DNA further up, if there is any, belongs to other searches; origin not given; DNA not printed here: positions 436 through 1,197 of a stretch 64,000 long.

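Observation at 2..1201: Rhs C-terminal toxin tip plus exported immunity candidate sitting at the head of the cassette array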

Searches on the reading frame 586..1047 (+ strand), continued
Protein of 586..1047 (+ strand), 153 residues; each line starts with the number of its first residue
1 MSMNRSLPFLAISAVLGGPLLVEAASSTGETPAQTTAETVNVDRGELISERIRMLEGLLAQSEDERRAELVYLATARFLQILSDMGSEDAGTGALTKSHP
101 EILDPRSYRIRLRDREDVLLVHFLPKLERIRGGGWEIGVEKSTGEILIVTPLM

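Call 50: find_related_loci(query=A2, collection=metagenome_contigs, flank=10000)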
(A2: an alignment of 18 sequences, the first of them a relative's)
Query A2 (270 aa) in metagenome_contigs; peptide patterns used: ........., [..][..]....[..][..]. (x = any residue, [..] = any of these).
84 stretches matched a pattern; 5 encode a relative of the query (tblastn E <= 1e-3); 5 distinct loci.
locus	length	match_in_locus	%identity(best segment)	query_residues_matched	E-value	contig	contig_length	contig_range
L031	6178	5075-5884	100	1-270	0e+0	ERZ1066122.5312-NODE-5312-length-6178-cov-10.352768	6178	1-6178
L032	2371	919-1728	100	1-270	0e+0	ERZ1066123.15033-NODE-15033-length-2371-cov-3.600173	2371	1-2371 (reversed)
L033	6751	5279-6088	96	1-270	5e-176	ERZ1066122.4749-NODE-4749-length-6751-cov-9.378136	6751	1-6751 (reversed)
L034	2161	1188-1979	50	1-262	5e-80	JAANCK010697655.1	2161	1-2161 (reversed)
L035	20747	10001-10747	49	1-269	2e-35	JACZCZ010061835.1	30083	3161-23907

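Call 54: search_dna_similar(query=L001:1737-3266:+, collection=plasmids, mode=protein, max_rows=15)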
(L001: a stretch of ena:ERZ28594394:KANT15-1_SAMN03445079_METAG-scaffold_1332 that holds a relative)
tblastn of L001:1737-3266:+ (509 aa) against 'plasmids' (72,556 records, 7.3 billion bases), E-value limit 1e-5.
The search stops at 5000 records and this limit was reached: more records match than are counted here, and every count below describes the 5000 best-scoring records only.
Records with a match: at least 5000; places in all: 7267; records where one place covers at least 80% of the query: 1716.
Best place of each record, by identity: <60% 5000.
By first word of the organism name: Klebsiella 1425; Escherichia 1346; Bacillus 177; Burkholderia 171; Sinorhizobium 153; Rhizobium 114; Salmonella 109; Yersinia 104; Enterobacter 100; Agrobacterium 99; and 181 more.
By predicted mobility (MOB-suite, as given by PLSDB): conjugative 2723; non-mobilizable 1574; mobilizable 703.
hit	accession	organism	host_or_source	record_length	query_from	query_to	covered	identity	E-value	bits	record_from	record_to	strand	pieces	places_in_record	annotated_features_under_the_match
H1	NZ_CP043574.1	Comamonas testosteroni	bacterial isolate,biofilm reactor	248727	1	503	99%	52.5%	3e-150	482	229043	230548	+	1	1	istA: IS21 family transposase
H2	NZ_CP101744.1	Comamonas sp. C11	mixed culture,wastewater treatment plant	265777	1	503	99%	52.5%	3e-150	482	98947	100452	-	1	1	istA: IS21 family transposase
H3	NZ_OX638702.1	Pseudomonas aeruginosa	Homo sapiens,blood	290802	1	503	99%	43.8%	5e-111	369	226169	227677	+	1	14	istA: IS21 family transposase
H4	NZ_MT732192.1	Pseudomonas aeruginosa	-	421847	1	503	99%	43.6%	6e-111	369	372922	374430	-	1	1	istA: IS21 family transposase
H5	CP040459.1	Stutzerimonas degradans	single cell,anaerobic environments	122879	1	503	99%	43.6%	5e-110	366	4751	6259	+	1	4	IS21 family transposase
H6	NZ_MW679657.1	Achromobacter sp.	-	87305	1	509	100%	43.0%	1e-102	345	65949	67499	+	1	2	istA: IS21 family transposase | istB: IS21-like element helper ATPase IstB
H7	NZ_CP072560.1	Pseudomonas sp. BYT-1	activated sludge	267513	1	503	99%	43.4%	5e-108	360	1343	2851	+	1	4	istA: IS21 family transposase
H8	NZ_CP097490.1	Pseudomonas sp. BYT-5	wastewater treatment tank,soil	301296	1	503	99%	43.4%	5e-108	360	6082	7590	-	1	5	istA: IS21 family transposase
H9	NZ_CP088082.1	Ideonella dechloratans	Cell culture,Activated sludge, ...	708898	1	507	100%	43.0%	1e-102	345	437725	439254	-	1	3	istA: IS21 family transposase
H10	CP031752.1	Cereibacter sphaeroides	cell culture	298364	1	503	99%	43.2%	4e-102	343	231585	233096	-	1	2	IS21 family transposase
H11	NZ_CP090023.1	Cereibacter azotoformans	cell culture,Aquaculture sediment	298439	1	503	99%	43.2%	4e-102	343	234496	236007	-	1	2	istA: IS21 family transposase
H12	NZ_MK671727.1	Pseudomonas mendocina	-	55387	1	503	99%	43.2%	6e-109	363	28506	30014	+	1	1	istA: IS21-like element ISPpu7 family transposase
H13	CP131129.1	Pseudomonas hunanensis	isolate,activated sludge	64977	1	503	99%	43.2%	6e-109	363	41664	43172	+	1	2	IS21 family transposase ISPpu7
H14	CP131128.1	Pseudomonas hunanensis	isolate,activated sludge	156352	1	503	99%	43.2%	6e-109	363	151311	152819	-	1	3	IS21 family transposase ISPpu7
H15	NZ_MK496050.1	Pseudomonas sp.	-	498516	1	503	99%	43.2%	6e-109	363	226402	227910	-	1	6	istA: IS21-like element ISPpu7 family transposase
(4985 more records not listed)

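Call 55: search_dna_similar(query=P0001, collection=plasmids, mode=protein, max_rows=15, max_evalue=0.001)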
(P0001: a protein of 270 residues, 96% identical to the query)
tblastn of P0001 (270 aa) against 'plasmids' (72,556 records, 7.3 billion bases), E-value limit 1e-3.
No match.

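Call 56: get_annotated_region(hit=H1, flank=9000)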
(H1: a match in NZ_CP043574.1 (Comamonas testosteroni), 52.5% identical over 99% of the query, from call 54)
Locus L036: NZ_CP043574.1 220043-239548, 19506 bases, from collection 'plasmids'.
description: Comamonas testosteroni strain R5-28 plasmid unnamed, complete sequence
organism: Comamonas testosteroni (NCBI taxid 285)
taxonomy: Bacteria; Pseudomonadota; Betaproteobacteria; Burkholderiales; Comamonadaceae; Comamonas; Comamonas testosteroni
host: -; source: bacterial isolate,biofilm reactor; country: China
typing (MOB-suite, as given by PLSDB): non-mobilizable
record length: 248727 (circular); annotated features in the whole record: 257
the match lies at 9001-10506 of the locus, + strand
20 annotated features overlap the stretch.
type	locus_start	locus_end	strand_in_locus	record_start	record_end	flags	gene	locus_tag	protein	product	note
CDS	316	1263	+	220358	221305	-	-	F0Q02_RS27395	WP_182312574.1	GCN5 family acetyltransferase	-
CDS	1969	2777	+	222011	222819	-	-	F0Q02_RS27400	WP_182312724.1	IS5 family transposase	-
CDS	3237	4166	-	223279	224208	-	-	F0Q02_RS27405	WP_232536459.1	hypothetical protein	-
CDS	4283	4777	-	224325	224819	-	-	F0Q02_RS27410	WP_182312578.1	hypothetical protein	-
CDS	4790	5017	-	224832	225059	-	-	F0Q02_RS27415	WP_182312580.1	hypothetical protein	-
CDS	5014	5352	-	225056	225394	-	-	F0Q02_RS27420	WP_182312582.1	hypothetical protein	-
CDS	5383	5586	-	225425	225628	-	-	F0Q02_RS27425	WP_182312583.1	hypothetical protein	-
CDS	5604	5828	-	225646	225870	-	-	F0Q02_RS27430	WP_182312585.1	hypothetical protein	-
CDS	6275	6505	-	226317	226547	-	-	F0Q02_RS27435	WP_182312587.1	hypothetical protein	-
CDS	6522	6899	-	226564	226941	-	-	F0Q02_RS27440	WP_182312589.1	hypothetical protein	-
CDS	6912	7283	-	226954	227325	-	-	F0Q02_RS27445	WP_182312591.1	hypothetical protein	-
CDS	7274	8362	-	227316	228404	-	-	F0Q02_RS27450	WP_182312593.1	hypothetical protein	-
CDS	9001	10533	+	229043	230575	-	istA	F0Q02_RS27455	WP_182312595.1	IS21 family transposase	-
CDS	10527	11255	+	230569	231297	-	istB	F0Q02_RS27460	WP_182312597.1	IS21-like element helper ATPase IstB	-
CDS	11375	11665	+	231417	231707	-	-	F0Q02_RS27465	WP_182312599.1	hypothetical protein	-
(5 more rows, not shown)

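Call 57: predict_structure(alignment_id=A2)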
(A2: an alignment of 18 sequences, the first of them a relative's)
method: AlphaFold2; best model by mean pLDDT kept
length: 270 residues; sequences in the alignment: 18
mean_pLDDT: 88.5   pTM: 0.87
mean pLDDT of the five models: 88.5, 87.1, 86.2, 85.6, 84.6
residues with pLDDT >= 90: 182; 70-90: 60; 50-70: 22; < 50: 6
segments of 3 or more residues with pLDDT < 50: 265-270
pLDDT, mean of each block of 10 residues (from residue 1): 68 94 98 97 95 89 90 95 97 96 96 91 95 94 91 91 95 91 74 91 95 95 74 74 91 84 47
secondary structure, 60 per line:
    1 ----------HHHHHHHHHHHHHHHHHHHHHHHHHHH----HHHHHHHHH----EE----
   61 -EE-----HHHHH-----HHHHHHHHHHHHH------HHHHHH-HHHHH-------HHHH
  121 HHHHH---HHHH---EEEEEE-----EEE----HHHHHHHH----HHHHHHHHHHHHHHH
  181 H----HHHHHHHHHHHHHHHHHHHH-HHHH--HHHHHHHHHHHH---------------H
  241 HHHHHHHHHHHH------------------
elements in order: H11-37 H42-50 H69-73 H79-91 H98-103 H105-109 H117-125 H129-132 E136-141 E147-149 H154-161 H166-181 H186-205 H207-210 H213-224 H240-252

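Call 59: search_protein_representatives(alignment_id=A2)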
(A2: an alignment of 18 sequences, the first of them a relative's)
Query: 18 sequences, 272 profile positions. Proteins with E-value up to 0.001 (for the whole library): 162; up to 1e-10: 70; up to 1e-30: 30. The best 150 are listed.
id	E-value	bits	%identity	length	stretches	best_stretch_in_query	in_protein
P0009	3.2e-134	462.2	-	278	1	1-270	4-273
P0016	9.0e-126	434.5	-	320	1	1-267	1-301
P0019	1.9e-69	249.8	-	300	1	1-263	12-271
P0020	3.9e-58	212.7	-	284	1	1-237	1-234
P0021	6.4e-58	212.0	-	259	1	13-235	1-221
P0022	8.0e-57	208.4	-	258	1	1-235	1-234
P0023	1.2e-56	207.8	-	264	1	15-237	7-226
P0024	7.2e-54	198.7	-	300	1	10-266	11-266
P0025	1.2e-52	194.8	-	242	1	36-268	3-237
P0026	1.3e-51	191.3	-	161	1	142-268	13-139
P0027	2.1e-50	187.4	-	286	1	16-264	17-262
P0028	2.2e-50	187.3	-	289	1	1-267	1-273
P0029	3.2e-49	183.5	-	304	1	6-264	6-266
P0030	4.1e-48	179.9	-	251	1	12-230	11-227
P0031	3.9e-44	166.8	-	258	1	15-243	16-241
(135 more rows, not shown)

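Call 60: fold_search(model_id=the predicted structure, library=pdb)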
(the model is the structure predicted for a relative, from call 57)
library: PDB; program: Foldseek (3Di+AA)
matches with E <= 10: 144; with E <= 0.001: 0
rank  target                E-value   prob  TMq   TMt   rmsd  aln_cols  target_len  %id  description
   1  7pub_DA               6.1e-01  0.08  0.17  0.06  21.1       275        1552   13  Late assembly intermediate of the Trypanosoma brucei mitoribosomal small subunit (released 2022-05-04)
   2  9asp_A                1.3e+00  0.03  0.13  0.05  19.3       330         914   10  Human Drosha and DGCR8 in complex with Pri-let-7a1 (released 2024-09-04)
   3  9g4y_D                1.7e+00  0.06  0.19  0.09  22.7       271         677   13  TRPC5 in complex with photoswitch E-AzHC (released 2025-07-30)
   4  9lfq_E                2.0e+00  0.06  0.17  0.15  17.8       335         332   10  Complex crystal structure of transaldolase AprG with GlcNAc from Streptoalloteichus tenebrarius (released 2025-09-24)
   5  6cy5_B                2.0e+00  0.02  0.13  0.11  18.8       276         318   10  Crystal structure of Signal recognition particle receptor FtsY from Elizabethkingia anophelis in complex with GDP (released 2018-05-02)
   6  7x6i_A                2.1e+00  0.06  0.18  0.09  19.2       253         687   13  Cryo-EM structure of the human TRPC5 ion channel in complex with G alpha i3 subunits, class1 (released 2023-04-26)
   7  7awc                  2.2e+00  0.02  0.14  0.14  22.1       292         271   12  Crystal structure of Peroxisome proliferator-activated receptor gamma (PPARG)in complex with rosiglitazone (released 2020-11-25)
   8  8gvw_A                2.4e+00  0.05  0.18  0.09  19.0       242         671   13  Cryo-EM structure of the human TRPC5 ion channel in lipid nanodiscs, class2 (released 2023-05-24)
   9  4im7                  2.5e+00  0.05  0.16  0.10  16.6       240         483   13  Crystal structure of fructuronate reductase (ydfI) from E. coli CFT073 (EFI TARGET EFI-506389) complexed with NADH and D (released 2013-01-23)
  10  6lkp_C                2.6e+00  0.05  0.14  0.21  19.0       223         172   13  Crystal structure of Dps1 from the thermophilic non-heterocystous filamentous cyanobacterium Thermoleptolyngbya sp. O- (released 2020-03-25)
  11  6cy5_A                2.6e+00  0.02  0.13  0.12  18.6       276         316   10  Crystal structure of Signal recognition particle receptor FtsY from Elizabethkingia anophelis in complex with GDP (released 2018-05-02)
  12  7vg4_D                3.0e+00  0.04  0.16  0.20  14.1       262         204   11  10,5-methenyltetrahydrofolate cyclohydrolase from Methylobacterium extorquens AM1 strain (released 2022-07-06)
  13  9ls7_A                3.0e+00  0.02  0.14  0.16  19.4       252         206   10  The crystal structure of human RyR3 Repeat12 domain complex with RI-2 and AMP-PCP (released 2025-10-22)
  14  9g4y_B                3.2e+00  0.04  0.19  0.09  20.1       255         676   11  TRPC5 in complex with photoswitch E-AzHC (released 2025-07-30)
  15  9khi_D                3.3e+00  0.04  0.18  0.09  19.6       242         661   15  Cryo-EM structure of heteromeric TRPC channel (released 2025-11-12)
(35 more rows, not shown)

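Call 69: find_homologous_proteins(query=window:586-1047:+, max_evalue=0.001)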
Query window:586-1047:+ (153 aa): 2 proteins with E <= 0.001 among 158 candidates.
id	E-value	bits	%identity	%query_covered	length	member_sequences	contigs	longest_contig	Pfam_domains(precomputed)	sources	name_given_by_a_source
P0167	1.6e-63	231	99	73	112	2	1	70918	-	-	-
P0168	5.3e-31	125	51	87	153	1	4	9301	-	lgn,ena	-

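Call 70: find_encoding_contigs(protein=P0168, flank=10000, max_places=4)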
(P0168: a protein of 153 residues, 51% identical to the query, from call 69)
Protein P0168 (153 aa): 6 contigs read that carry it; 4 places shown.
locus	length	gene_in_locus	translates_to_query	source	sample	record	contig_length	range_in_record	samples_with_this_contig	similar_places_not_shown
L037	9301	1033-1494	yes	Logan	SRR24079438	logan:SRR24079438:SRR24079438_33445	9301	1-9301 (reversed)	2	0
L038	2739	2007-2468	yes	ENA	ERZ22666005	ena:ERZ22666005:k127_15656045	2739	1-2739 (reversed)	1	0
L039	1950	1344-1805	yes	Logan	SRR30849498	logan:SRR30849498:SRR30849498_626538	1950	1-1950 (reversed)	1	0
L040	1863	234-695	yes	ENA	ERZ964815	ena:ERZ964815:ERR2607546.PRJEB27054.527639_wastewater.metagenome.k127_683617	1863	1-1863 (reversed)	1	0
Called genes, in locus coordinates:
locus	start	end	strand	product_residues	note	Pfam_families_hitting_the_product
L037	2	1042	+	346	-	?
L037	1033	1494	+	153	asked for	-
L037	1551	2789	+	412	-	-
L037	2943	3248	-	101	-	-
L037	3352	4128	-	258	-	-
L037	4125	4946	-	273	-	-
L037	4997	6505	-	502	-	-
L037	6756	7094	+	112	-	-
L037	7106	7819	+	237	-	-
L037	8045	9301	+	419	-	?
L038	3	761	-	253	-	?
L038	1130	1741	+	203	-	PF16694:Cytochrome_P460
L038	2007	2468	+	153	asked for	-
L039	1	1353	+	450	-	?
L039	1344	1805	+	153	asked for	-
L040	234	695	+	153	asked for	-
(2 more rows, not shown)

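Call 76: search_solved_structures(query=window:586-1047:+, max_evalue=10)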
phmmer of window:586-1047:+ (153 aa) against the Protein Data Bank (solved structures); distinct sequences matched with E-value up to 10: 0.

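Call 82: search_protein_families(library=pfam, proteins=[L025:2525-6871:-, L025:1977-2384:-, L019:493-2841:-, L019:4975-5184:-, L019:5331-5528:-, L023:5904-6917:+], max_evalue=0.01)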
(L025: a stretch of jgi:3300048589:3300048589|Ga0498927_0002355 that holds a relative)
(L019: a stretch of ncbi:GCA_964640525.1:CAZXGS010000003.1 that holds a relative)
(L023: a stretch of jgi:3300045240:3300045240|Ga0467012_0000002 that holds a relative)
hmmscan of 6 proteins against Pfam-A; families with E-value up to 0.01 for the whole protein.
L025:2525-6871:- (1448 aa): 5 families
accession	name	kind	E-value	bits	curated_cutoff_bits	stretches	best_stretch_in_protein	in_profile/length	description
PF05593.20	RHS_repeat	-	7.1e-60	198.8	22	8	779-813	1-35/38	RHS Repeat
PF15283.12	DUF4595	-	1.4e-17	64.8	34.2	3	345-533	5-200/202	Domain of unknown function (DUF4595) with porin-like fold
PF20148.4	DUF6531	-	1.2e-10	42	24.1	1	107-168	2-64/74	Domain of unknown function (DUF6531)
PF03527.20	RHS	-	1.8e-06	28.2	27.9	1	1214-1237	5-28/38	RHS protein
PF25174.1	Beta-prop_THOC3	-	0.0082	15.6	305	0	712-840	72-198/272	THOC3 beta-propeller domain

L025:1977-2384:- (135 aa): 0 families

L019:493-2841:- (782 aa): 1 family
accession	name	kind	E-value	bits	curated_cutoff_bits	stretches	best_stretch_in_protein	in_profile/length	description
PF02687.27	FtsX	-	0.00029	21.3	25.5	1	242-350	1-110/120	FtsX-like permease C-terminal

L019:4975-5184:- (69 aa): 0 families

L019:5331-5528:- (65 aa): 1 family
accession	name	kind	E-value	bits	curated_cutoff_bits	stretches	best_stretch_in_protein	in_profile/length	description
PF01402.27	RHH_1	-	5.8e-07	29.7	20.5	1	19-56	1-38/39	Ribbon-helix-helix protein, copG family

L023:5904-6917:+ (337 aa): 1 family
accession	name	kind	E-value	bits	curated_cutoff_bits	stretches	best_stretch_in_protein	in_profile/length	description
PF14279.12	HNH_5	-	9.6e-12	45.1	27.5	1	12-60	1-55/56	HNH endonuclease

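Call 86: search_protein_families(library=phrogs, proteins=[P0001, L001:1185-1499:+, window:586-1047:+], max_evalue=0.01)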
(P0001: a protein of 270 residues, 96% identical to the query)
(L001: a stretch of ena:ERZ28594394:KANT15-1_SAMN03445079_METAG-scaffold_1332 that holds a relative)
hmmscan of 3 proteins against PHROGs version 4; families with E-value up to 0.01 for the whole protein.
P0001 (270 aa): 0 families

L001:1185-1499:+ (104 aa): 0 families

window:586-1047:+ (153 aa): 0 families

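Call 87: search_protein_families(library=padloc, proteins=[P0001, L001:1185-1499:+, window:586-1047:+], max_evalue=0.01)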
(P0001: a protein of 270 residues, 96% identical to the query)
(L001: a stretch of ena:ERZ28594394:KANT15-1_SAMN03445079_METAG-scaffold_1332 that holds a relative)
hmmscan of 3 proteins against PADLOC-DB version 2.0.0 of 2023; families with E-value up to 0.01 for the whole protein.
P0001 (270 aa): 0 families

L001:1185-1499:+ (104 aa): 0 families

window:586-1047:+ (153 aa): 0 families
